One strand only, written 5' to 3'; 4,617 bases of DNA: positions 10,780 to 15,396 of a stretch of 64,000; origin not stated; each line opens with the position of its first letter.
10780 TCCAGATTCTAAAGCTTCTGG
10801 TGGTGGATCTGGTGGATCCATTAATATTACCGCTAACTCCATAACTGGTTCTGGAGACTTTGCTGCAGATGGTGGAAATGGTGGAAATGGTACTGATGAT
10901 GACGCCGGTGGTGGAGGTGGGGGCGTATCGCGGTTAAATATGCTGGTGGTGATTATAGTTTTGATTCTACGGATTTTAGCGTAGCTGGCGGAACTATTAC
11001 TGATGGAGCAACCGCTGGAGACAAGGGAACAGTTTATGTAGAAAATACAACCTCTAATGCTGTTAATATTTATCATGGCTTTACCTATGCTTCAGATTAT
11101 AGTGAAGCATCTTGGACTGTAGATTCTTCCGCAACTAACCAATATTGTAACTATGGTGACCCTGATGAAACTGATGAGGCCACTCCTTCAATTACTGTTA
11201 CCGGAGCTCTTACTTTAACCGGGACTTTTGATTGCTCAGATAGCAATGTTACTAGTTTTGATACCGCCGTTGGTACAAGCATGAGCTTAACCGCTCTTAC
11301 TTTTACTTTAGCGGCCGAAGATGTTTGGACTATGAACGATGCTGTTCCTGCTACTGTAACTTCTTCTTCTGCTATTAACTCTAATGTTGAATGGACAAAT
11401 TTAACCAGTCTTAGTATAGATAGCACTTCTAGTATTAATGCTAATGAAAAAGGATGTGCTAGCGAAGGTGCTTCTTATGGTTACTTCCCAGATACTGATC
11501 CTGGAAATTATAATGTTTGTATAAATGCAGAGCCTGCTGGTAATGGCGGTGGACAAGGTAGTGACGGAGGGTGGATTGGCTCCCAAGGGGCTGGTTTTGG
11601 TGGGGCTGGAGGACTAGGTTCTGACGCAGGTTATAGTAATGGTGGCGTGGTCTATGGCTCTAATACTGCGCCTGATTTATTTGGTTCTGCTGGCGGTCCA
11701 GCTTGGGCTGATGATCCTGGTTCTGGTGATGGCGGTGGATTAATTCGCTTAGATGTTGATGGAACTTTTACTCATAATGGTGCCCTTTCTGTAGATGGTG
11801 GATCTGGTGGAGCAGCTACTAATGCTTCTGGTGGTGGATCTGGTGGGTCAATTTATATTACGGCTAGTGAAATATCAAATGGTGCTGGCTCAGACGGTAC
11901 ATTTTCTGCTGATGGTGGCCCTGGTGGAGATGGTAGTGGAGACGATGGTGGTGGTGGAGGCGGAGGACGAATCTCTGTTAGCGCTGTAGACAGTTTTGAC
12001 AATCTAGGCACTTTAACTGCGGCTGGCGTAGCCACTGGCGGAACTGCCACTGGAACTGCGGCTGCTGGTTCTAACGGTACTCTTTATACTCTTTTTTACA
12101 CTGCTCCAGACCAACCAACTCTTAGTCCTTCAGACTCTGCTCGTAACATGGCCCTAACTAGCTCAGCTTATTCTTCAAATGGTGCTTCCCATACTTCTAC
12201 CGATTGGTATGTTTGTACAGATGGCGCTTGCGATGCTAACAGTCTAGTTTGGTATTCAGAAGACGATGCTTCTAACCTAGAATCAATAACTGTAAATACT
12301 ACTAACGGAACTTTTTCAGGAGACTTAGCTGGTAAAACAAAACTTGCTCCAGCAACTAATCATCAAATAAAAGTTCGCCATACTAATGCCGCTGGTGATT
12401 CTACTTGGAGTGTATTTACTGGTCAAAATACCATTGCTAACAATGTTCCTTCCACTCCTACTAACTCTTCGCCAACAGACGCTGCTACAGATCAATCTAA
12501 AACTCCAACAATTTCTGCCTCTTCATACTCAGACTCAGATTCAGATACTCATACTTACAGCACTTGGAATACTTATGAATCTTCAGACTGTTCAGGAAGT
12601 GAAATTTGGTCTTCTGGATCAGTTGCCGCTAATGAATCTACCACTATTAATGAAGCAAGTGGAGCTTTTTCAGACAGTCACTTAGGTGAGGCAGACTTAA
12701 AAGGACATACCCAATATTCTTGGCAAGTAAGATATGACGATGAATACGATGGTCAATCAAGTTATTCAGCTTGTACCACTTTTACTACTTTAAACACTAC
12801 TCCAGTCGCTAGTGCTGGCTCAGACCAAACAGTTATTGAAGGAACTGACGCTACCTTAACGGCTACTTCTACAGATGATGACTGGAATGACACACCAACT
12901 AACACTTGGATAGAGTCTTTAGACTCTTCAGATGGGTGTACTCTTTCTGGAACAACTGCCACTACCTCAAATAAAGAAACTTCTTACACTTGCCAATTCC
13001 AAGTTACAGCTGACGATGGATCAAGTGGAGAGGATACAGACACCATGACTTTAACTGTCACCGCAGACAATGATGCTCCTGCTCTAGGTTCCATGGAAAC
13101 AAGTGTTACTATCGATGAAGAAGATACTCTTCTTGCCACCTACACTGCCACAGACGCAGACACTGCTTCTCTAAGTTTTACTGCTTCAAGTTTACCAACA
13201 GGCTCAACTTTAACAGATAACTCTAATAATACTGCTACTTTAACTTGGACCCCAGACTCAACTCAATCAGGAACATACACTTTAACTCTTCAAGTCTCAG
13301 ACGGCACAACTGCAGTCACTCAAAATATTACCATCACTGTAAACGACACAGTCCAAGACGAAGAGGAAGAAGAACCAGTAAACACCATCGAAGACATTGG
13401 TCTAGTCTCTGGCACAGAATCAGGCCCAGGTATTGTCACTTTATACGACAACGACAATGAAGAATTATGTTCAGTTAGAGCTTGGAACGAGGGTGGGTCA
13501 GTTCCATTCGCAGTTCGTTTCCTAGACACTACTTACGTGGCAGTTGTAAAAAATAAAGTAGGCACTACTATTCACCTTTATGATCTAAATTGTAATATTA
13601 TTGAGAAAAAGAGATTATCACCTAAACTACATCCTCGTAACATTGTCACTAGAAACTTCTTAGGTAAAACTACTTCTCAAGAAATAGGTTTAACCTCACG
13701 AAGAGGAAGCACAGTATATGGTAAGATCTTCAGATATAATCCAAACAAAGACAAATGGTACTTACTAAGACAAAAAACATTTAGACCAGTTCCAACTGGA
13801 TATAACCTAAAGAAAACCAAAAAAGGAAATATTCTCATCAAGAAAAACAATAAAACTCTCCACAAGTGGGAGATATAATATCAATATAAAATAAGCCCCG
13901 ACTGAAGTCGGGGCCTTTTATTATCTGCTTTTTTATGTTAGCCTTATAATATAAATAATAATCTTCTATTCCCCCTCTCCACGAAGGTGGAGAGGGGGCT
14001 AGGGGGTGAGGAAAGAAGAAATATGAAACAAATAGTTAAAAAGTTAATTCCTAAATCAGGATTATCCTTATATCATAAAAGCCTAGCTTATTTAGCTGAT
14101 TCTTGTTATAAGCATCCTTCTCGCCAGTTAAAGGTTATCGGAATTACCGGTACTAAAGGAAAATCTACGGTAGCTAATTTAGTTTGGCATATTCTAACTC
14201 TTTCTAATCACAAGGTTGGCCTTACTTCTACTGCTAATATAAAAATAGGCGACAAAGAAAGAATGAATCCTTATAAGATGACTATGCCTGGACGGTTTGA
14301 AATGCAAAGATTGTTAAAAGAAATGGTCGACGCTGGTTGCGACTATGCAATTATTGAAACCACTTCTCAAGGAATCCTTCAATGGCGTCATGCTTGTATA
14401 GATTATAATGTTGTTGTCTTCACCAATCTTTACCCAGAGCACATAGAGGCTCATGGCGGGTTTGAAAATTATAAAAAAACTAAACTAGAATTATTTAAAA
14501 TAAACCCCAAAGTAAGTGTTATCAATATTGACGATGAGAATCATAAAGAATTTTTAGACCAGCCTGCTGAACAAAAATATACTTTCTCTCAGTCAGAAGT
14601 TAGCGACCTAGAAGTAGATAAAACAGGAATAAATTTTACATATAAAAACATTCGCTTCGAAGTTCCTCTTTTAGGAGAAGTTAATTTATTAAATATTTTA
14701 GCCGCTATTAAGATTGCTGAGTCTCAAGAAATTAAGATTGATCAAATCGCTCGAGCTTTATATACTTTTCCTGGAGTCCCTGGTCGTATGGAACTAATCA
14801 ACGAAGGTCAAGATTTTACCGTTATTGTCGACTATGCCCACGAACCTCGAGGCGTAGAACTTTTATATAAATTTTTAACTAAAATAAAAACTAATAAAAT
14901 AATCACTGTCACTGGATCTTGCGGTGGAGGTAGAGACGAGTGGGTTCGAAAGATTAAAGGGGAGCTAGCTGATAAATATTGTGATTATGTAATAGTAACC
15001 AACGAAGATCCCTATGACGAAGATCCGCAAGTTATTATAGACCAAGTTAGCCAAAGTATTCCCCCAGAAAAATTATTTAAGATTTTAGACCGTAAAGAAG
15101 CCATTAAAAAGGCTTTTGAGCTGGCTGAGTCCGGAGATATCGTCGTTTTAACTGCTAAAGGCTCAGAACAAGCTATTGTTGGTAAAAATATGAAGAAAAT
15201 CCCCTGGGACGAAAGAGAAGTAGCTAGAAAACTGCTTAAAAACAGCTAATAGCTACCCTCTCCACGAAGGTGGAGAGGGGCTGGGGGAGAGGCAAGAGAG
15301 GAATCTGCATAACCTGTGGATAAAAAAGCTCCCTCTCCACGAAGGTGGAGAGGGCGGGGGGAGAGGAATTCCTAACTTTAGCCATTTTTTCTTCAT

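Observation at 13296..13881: Three giant surface proteins end in a near-identical module of about 170 aa (about 510-590 nt DNA repeats, with the last 230 nt essentially identical)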

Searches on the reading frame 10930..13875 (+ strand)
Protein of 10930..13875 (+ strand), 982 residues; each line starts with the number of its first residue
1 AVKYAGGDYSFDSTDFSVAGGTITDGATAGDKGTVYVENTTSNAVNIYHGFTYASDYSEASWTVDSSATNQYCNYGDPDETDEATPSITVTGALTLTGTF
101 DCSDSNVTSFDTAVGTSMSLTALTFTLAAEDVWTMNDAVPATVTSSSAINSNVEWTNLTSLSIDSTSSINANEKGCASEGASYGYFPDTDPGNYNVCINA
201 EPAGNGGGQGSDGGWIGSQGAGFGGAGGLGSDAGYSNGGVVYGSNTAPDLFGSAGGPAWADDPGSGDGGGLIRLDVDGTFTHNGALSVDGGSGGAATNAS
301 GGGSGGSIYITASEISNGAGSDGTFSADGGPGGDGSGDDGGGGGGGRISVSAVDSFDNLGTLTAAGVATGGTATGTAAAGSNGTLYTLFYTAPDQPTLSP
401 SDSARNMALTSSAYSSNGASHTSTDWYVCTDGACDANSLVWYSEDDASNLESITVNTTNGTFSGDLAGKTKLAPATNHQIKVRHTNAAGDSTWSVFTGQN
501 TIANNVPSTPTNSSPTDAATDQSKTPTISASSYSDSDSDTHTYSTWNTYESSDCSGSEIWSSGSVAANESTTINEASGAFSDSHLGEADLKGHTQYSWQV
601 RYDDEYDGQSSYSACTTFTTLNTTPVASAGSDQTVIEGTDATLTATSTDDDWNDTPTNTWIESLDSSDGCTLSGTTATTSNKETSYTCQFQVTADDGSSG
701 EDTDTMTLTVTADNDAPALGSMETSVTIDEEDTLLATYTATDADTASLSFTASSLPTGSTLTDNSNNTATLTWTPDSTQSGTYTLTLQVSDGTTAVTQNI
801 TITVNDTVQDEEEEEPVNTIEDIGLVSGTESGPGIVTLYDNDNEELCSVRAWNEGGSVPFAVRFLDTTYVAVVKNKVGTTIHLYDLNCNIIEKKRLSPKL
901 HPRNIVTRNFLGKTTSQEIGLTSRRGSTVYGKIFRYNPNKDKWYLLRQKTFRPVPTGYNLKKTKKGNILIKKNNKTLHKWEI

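Call 12: search_protein_families(library=pfam, proteins=[window:10930-13875:+], max_evalue=0.1)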
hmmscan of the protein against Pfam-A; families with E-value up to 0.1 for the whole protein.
window:10930-13875:+ (982 aa): 8 families
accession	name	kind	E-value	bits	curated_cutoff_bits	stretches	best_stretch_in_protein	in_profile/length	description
PF17963.7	Big_9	-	4.8e-08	34.2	23.6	2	714-803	1-89/89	Bacterial Ig domain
PF17892.7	Cadherin_5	-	7.3e-07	29.4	26.5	1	720-804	16-97/98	Cadherin-like domain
PF05345.18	He_PIG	-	2.3e-06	28.4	24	1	735-805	20-96/96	Putative Ig domain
PF17803.7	Cadherin_4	-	0.00016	22.6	25.1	1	705-770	2-70/71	Bacterial cadherin-like domain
PF25788.1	Ig_Rha78A_N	-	0.0013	19.4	27.4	1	584-620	65-101/105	Rha78A-like, N-terminal immunoglobulin domain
PF00041.27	fn3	-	0.0029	18.2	25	0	756-800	3-47/84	Fibronectin type III domain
PF18911.6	PKD_4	-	0.0036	17.7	27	1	622-709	1-84/85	PKD domain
PF24489.1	Ig_J_second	-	0.04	14.4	27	0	441-500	33-93/105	Tip attachment protein J second Ig-like domain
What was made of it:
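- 12793..13344 (+): g1 Ig-like stalk (PKD_4, then Big_9/Cadherin_5/He_PIG). Pfam (call 12).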

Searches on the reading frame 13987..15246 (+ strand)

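Call 20: search_protein_families(library=pfam, proteins=[window:13987-15246:+], max_evalue=0.01)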
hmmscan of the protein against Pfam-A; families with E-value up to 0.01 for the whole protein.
window:13987-15246:+ (420 aa): 3 families
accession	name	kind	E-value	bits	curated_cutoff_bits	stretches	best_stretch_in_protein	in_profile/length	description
PF08245.18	Mur_ligase_M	-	2.6e-39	135.7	24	1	53-243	1-199/200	Mur ligase middle domain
PF02875.26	Mur_ligase_C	-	1.2e-24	88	28.4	1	266-392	1-127/127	Mur ligase, glutamate ligase domain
PF10881.14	DUF2726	-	0.003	17.7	24.7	0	294-352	24-76/126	Protein of unknown function (DUF2726)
